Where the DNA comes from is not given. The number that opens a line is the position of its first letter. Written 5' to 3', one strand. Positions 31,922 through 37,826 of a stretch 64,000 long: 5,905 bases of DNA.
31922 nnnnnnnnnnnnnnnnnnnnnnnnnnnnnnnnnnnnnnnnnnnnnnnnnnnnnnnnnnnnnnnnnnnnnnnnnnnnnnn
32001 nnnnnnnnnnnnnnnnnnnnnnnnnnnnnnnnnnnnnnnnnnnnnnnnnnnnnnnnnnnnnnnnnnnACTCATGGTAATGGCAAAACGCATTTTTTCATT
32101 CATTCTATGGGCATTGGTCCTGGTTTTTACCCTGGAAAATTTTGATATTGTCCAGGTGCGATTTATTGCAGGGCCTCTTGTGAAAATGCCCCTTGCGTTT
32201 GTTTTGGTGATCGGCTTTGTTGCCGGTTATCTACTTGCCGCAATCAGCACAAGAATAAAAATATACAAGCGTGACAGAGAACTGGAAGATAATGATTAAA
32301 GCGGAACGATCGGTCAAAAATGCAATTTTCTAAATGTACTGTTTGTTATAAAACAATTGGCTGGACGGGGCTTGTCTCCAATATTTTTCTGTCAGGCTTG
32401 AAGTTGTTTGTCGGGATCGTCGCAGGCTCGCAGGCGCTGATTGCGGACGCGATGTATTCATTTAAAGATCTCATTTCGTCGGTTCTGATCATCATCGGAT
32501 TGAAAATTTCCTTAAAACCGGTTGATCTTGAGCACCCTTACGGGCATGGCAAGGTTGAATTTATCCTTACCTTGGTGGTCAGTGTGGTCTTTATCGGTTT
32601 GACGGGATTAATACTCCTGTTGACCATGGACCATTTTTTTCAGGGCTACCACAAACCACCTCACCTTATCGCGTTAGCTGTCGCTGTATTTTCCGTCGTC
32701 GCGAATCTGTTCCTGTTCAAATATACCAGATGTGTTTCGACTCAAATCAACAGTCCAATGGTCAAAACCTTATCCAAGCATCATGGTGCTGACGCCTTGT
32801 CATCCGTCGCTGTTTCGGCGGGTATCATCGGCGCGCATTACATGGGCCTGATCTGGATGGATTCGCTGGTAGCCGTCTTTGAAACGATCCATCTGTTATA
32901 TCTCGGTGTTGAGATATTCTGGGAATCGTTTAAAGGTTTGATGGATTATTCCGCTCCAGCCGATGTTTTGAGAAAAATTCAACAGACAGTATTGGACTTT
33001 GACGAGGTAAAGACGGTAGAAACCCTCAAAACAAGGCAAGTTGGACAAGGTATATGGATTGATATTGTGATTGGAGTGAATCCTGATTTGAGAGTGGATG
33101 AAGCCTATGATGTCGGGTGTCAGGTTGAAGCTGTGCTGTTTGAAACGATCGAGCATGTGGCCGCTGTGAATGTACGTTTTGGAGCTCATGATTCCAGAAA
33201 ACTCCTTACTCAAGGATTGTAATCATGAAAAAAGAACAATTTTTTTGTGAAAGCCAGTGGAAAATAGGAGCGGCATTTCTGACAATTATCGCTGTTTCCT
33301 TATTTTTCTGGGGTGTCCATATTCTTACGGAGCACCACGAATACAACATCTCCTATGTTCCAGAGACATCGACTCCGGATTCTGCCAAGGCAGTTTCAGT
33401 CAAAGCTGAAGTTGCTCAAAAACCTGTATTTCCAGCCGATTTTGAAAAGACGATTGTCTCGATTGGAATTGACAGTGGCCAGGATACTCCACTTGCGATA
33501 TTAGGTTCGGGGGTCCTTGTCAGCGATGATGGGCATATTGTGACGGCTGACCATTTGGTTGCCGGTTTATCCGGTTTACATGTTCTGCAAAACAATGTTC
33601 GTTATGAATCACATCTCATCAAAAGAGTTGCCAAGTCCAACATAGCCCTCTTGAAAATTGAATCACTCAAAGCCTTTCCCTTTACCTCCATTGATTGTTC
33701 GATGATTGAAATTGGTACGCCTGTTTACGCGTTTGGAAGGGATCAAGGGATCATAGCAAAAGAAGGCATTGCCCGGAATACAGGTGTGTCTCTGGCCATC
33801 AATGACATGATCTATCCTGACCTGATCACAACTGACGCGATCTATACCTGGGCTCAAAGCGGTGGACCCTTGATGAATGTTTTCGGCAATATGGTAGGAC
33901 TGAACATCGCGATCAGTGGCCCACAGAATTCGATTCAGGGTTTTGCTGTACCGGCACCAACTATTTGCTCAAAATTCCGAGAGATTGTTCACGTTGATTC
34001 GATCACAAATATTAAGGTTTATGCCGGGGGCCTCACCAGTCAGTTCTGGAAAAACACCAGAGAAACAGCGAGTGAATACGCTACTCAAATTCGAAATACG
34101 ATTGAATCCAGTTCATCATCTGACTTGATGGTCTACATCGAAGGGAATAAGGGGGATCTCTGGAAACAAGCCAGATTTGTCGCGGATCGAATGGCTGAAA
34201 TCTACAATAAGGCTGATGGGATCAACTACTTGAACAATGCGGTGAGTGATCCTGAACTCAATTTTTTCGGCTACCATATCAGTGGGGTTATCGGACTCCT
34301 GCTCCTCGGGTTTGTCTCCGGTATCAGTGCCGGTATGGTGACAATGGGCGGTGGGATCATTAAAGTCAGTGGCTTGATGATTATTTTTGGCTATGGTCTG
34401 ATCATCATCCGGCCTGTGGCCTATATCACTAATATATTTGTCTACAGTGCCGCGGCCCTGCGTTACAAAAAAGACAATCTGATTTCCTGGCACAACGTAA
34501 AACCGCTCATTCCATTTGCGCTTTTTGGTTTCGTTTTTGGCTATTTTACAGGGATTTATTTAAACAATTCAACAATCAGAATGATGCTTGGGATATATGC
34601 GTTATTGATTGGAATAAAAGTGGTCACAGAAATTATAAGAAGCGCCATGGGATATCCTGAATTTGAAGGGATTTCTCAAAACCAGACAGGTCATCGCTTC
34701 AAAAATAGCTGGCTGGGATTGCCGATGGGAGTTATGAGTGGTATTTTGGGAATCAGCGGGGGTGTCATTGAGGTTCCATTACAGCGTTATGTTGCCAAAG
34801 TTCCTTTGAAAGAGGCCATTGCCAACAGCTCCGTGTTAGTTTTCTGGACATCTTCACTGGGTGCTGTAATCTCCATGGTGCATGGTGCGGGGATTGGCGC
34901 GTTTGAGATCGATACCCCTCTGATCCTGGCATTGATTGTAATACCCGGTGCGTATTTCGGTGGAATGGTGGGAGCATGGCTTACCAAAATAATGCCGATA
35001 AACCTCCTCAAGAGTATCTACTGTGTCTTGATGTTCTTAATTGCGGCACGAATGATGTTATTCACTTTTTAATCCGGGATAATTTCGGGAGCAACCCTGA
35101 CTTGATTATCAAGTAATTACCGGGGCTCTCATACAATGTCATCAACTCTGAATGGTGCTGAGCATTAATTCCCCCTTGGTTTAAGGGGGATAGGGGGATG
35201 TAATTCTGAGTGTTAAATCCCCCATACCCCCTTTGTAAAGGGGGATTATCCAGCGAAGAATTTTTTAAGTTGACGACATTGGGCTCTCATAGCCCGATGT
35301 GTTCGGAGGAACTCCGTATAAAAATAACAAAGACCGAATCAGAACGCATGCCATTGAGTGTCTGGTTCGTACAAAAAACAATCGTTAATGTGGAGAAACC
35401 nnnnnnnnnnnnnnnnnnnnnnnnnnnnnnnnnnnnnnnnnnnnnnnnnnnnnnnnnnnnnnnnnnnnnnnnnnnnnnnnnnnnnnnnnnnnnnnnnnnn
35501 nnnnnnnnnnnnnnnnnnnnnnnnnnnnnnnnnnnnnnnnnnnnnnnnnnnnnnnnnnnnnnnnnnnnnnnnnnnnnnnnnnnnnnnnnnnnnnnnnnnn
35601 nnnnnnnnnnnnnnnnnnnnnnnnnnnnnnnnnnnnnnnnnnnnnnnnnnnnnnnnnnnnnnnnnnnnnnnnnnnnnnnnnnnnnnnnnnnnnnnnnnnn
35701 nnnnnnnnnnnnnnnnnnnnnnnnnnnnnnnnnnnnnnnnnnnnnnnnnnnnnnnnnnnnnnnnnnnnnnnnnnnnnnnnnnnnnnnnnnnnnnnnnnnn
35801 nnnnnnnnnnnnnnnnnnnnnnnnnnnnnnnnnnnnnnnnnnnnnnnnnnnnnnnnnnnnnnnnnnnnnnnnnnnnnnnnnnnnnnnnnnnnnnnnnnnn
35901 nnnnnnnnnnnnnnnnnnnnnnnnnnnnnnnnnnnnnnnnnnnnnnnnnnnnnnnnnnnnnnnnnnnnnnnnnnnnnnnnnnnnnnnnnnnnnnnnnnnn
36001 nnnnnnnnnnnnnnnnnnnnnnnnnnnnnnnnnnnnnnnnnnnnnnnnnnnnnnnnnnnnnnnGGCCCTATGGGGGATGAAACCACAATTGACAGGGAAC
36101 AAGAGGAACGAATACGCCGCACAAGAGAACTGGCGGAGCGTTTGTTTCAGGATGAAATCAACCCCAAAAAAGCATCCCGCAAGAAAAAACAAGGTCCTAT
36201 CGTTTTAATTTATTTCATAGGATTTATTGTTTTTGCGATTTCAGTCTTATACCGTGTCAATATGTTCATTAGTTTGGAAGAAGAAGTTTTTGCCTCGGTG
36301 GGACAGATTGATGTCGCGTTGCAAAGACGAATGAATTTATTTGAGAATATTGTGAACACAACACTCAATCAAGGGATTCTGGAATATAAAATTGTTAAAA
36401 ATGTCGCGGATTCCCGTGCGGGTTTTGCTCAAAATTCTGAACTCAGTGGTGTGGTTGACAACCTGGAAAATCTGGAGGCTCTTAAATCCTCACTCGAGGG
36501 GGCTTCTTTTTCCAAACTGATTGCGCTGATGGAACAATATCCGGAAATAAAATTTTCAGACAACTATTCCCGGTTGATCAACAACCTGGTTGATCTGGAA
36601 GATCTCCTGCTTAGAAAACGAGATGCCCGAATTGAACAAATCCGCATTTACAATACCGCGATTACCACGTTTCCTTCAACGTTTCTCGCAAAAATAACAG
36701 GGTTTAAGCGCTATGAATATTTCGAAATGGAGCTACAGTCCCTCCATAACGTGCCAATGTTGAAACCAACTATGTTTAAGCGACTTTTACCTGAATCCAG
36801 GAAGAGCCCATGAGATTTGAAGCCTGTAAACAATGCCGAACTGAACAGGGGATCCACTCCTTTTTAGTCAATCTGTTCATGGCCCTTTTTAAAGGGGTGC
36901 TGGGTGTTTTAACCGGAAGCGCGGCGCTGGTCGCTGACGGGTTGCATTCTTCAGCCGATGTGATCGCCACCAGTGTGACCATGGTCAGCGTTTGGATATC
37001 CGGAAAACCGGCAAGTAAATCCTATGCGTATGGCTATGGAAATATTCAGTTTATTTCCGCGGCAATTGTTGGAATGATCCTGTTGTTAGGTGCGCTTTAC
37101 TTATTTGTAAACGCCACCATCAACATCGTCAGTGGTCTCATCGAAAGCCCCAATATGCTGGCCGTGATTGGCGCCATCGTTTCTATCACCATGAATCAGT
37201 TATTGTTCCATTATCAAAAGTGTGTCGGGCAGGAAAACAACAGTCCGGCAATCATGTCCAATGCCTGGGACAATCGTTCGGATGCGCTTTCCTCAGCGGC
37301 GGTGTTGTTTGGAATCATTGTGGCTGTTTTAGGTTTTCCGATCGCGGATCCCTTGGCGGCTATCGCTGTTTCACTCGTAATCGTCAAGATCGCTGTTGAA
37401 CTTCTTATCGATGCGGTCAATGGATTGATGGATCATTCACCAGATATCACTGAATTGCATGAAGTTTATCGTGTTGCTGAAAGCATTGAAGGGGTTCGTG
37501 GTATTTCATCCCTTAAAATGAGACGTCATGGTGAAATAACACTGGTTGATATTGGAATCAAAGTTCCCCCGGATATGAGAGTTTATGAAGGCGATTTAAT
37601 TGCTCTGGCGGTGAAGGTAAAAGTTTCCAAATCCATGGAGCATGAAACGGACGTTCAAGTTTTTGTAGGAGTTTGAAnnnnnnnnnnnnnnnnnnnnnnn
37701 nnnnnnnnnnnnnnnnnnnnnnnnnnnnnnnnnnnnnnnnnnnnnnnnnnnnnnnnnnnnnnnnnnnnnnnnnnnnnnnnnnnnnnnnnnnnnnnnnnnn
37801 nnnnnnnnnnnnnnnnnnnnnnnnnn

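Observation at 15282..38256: Two non-identical mam gene sets side by side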

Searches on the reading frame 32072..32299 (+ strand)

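Call 5: search_protein_families(library=pfam, proteins=[window:32072-32299:+], max_evalue=0.01)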
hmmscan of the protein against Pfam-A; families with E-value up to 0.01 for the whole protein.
window:32072-32299:+ (75 aa): 1 family
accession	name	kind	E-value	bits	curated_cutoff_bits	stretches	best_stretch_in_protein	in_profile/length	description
PF06305.16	LapA_dom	-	8.4e-06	26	28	1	23-71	2-49/64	Lipopolysaccharide assembly protein A domain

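Call 45: search_protein_families(library=ncbifam, proteins=[window:32072-32299:+], max_evalue=0.001)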
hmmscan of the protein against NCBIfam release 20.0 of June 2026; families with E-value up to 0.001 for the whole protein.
window:32072-32299:+ (75 aa): 0 families

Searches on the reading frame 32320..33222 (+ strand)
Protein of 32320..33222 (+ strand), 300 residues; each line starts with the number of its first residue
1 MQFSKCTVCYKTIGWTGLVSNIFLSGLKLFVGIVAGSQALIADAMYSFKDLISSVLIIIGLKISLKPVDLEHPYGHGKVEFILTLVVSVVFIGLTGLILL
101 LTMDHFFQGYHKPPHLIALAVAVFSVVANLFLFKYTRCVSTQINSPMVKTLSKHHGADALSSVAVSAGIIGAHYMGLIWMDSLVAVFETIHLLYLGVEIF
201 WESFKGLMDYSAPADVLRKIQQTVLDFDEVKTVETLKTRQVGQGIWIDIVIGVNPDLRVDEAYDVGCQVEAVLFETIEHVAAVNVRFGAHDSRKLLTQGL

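Call 5: search_protein_families(library=pfam, proteins=[window:32320-33222:+], max_evalue=0.01)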
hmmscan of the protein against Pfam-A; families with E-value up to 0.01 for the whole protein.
window:32320-33222:+ (300 aa): 2 families
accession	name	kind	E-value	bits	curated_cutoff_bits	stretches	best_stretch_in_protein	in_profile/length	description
PF01545.26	Cation_efflux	-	5.4e-45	154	26.6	1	16-208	3-198/198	Cation efflux family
PF16916.11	ZT_dimer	-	8.2e-10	39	26.7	1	213-284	2-72/78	Dimerisation domain of Zinc Transporter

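Call 45: search_protein_families(library=ncbifam, proteins=[window:32320-33222:+], max_evalue=0.001)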
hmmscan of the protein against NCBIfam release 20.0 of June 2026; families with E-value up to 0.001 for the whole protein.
window:32320-33222:+ (300 aa): 10 families
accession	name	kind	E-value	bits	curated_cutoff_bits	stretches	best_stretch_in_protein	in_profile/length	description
NF033615.1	CDF_MamM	equivalog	1.8e-116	388.4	350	1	4-290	2-289/290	magnetosome biogenesis CDF transporter MamM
NF033616.1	CDF_MamB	equivalog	6.5e-61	206.3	350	1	6-287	1-281/284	magnetosome biogenesis CDF transporter MamB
TIGR01297.1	CDF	superfamily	1.6e-52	178.6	82.35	1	13-286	4-279/285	cation diffusion facilitator family transporter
NF040994.1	MamV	equivalog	3e-42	144.8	500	1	1-294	1-292/319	CDF transporter MamV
NF050169.1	CatEfflxFieF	equivalog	3.3e-38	131.5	420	1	23-279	17-272/282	cation efflux pump FieF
NF052621.1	MngEfTpMntE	equivalog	4.7e-31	108.3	500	1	14-281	6-274/293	manganese efflux transporter MntE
NF007064.0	PRK09509.1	equivalog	8.8e-30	103.7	447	1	21-277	20-275/300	CDF family cation-efflux transporter FieF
NF052602.1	Zn_efflux_Cdf31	equivalog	6.7e-23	81.5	460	1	15-280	11-281/299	CDF family zinc efflux transporter Cdf31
NF002923.0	PRK03557.1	equivalog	1.2e-10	41.2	408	1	28-257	35-263/313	CDF family zinc transporter ZitB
NF033827.1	CDF_efflux_DmeF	equivalog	6.1e-06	25.8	250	1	154-254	184-282/309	CDF family Co(II)/Ni(II) efflux transporter DmeF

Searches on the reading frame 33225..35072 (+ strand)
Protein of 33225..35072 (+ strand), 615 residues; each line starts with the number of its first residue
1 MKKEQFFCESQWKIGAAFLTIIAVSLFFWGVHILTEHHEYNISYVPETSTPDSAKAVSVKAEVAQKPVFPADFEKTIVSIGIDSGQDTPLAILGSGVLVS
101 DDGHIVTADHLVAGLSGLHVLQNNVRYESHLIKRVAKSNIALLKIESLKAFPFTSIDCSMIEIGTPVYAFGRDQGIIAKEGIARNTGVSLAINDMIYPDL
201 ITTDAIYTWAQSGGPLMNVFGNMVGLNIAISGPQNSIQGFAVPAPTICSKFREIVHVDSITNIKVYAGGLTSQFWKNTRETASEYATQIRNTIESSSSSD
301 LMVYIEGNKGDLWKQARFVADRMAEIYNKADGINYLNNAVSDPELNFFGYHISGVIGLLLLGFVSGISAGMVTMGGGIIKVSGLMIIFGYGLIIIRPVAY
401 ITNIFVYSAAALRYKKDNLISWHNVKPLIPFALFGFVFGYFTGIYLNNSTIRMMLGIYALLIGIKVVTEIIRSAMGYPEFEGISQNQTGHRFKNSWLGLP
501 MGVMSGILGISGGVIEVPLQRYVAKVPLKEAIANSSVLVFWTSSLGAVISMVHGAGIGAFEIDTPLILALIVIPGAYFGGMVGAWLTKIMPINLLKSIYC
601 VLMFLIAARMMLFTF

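Call 5: search_protein_families(library=pfam, proteins=[window:33225-35072:+], max_evalue=0.01)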
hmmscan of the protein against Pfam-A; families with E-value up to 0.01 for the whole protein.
window:33225-35072:+ (615 aa): 2 families
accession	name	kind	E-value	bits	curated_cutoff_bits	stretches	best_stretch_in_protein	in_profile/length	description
PF01925.25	TauE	-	9.7e-33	114.2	32.6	1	358-610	1-237/237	Sulfite exporter TauE/SafE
PF13365.12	Trypsin_2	-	3.1e-17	64.1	27.6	1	94-226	1-144/144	Trypsin-like peptidase domain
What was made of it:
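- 32072..38256 (+): MamL-like (32072-32299), MamM (32320-33222), MamO (33225-35072), MamA (35401-36063), MamQ-2 (36070-36813), MamB (36810-37676), MamS (37678-38256). Pfam (call 5).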

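Call 45: search_protein_families(library=ncbifam, proteins=[window:33225-35072:+], max_evalue=0.001)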
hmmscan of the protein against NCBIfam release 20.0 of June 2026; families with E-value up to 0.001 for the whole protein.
window:33225-35072:+ (615 aa): 12 families
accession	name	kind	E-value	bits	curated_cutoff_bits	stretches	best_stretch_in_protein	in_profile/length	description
NF040961.1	MamO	equivalog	7.9e-166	553.1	800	1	5-611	16-648/648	magnetosome protein MamO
TIGR02037.1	degP_htrA_DO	subfamily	1.5e-23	83.5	416.2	1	64-261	31-234/434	Do family serine endopeptidase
NF040960.1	MamE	equivalog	1.7e-16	59.9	800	1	92-245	122-284/659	magnetosome formation protease MamE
NF008189.1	PRK10942.1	equivalog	4e-16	58.5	720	1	83-256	104-283/477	serine endoprotease DegP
NF041521.1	HhoA_HhoB_HtrA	equivalog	1.1e-14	54.5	450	1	54-259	20-228/335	HhoA/HhoB/HtrA family serine endopeptidase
NF007526.1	PRK10139.1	equivalog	1.4e-14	53.7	756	1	57-246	56-251/456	serine endoprotease DegQ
TIGR02038.1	protease_degS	equivalog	2.5e-14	53.2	422.95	1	41-231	26-219/351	outer membrane-stress sensor serine endopeptidase DegS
NF008147.1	PRK10898.1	equivalog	1.7e-13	50.4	408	1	79-228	65-216/352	outer membrane-stress sensor serine endopeptidase DegS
NF047968.1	SerProtHtrA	equivalog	1.3e-11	44.4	470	1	44-270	39-272/357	serine protease HtrA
NF050055.1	SerProtHtrAMycob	equivalog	1.4e-08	34.1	800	1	78-249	216-401/502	serine protease HtrA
NF033740.0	MarP_fam_protase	equivalog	5.2e-07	29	250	1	59-254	180-377/390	MarP family serine protease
NF053637.1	SerProtHtrAspr2045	equivalog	8.3e-07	28.3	650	1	43-246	55-274/394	serine protease HtrA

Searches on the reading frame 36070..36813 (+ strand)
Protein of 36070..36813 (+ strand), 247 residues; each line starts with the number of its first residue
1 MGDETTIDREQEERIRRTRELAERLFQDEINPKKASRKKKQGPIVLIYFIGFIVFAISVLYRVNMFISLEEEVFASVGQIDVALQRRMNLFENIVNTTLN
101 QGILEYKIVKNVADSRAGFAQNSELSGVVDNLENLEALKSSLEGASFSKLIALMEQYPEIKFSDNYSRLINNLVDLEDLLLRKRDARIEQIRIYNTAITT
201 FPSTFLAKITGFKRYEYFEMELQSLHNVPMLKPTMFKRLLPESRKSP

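Call 5: search_protein_families(library=pfam, proteins=[window:36070-36813:+], max_evalue=0.01)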
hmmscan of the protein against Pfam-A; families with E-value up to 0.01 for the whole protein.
window:36070-36813:+ (247 aa): 1 family
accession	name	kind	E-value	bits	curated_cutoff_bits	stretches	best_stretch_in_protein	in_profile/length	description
PF04011.17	LemA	-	6.3e-26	91.4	26.2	1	78-229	3-145/149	LemA family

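Call 44: search_protein_families(library=ncbifam, proteins=[window:36070-36813:+], max_evalue=0.001)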
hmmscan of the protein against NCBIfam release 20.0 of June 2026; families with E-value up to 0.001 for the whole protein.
window:36070-36813:+ (247 aa): 1 family
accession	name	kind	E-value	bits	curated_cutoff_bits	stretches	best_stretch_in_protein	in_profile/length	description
NF040966.1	MamQ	equivalog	4e-48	163.8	250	1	49-244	2-215/221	magnetosome protein MamQ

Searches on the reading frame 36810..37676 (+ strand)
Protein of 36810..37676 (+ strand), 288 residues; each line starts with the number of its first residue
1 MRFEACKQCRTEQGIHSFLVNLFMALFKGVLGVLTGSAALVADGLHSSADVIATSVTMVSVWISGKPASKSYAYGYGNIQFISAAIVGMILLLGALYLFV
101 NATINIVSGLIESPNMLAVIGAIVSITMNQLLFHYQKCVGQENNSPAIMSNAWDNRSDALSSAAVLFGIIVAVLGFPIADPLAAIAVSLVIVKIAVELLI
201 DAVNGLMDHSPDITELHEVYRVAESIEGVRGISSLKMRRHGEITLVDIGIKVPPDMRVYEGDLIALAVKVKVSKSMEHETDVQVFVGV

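Call 5: search_protein_families(library=pfam, proteins=[window:36810-37676:+], max_evalue=0.01)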
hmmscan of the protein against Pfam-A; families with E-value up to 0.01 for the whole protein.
window:36810-37676:+ (288 aa): 2 families
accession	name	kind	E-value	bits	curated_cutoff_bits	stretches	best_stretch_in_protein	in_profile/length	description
PF01545.26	Cation_efflux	-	1.3e-45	156.1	26.6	1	17-207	4-198/198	Cation efflux family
PF16916.11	ZT_dimer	-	2.3e-10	40.8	26.7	1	214-282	4-71/78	Dimerisation domain of Zinc Transporter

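Call 8: find_encoding_contigs(protein=window:36810-37673:+, flank=2000, max_places=5)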
Protein window:36810-37673:+ (288 aa): no gene with exactly this product is on record in the collection.

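Call 45: search_protein_families(library=ncbifam, proteins=[window:36810-37676:+], max_evalue=0.001)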
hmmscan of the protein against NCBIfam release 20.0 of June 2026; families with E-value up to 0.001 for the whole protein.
window:36810-37676:+ (288 aa): 10 families
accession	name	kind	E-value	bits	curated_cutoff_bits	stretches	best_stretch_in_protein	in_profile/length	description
NF033616.1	CDF_MamB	equivalog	1.6e-112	375.7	350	1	6-286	1-281/284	magnetosome biogenesis CDF transporter MamB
NF033615.1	CDF_MamM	equivalog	5.5e-64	216.2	350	1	4-285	2-285/290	magnetosome biogenesis CDF transporter MamM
NF040994.1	MamV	equivalog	2.5e-62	210.8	500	1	2-283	2-282/319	CDF transporter MamV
TIGR01297.1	CDF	superfamily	2.6e-60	204.1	82.35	1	16-279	7-273/285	cation diffusion facilitator family transporter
NF052621.1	MngEfTpMntE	equivalog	5.9e-31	108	500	1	19-277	11-271/293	manganese efflux transporter MntE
NF050169.1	CatEfflxFieF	equivalog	4.2e-30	104.9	420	1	18-282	12-275/282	cation efflux pump FieF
NF007064.0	PRK09509.1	equivalog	4.7e-27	94.8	447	1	26-277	25-276/300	CDF family cation-efflux transporter FieF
NF002923.0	PRK03557.1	equivalog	5.6e-17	62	408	1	15-254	22-261/313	CDF family zinc transporter ZitB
NF052602.1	Zn_efflux_Cdf31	equivalog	5.4e-13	49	460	1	17-229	13-231/299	CDF family zinc efflux transporter Cdf31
NF033827.1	CDF_efflux_DmeF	equivalog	2.6e-10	40.2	250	1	22-136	26-144/309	CDF family Co(II)/Ni(II) efflux transporter DmeF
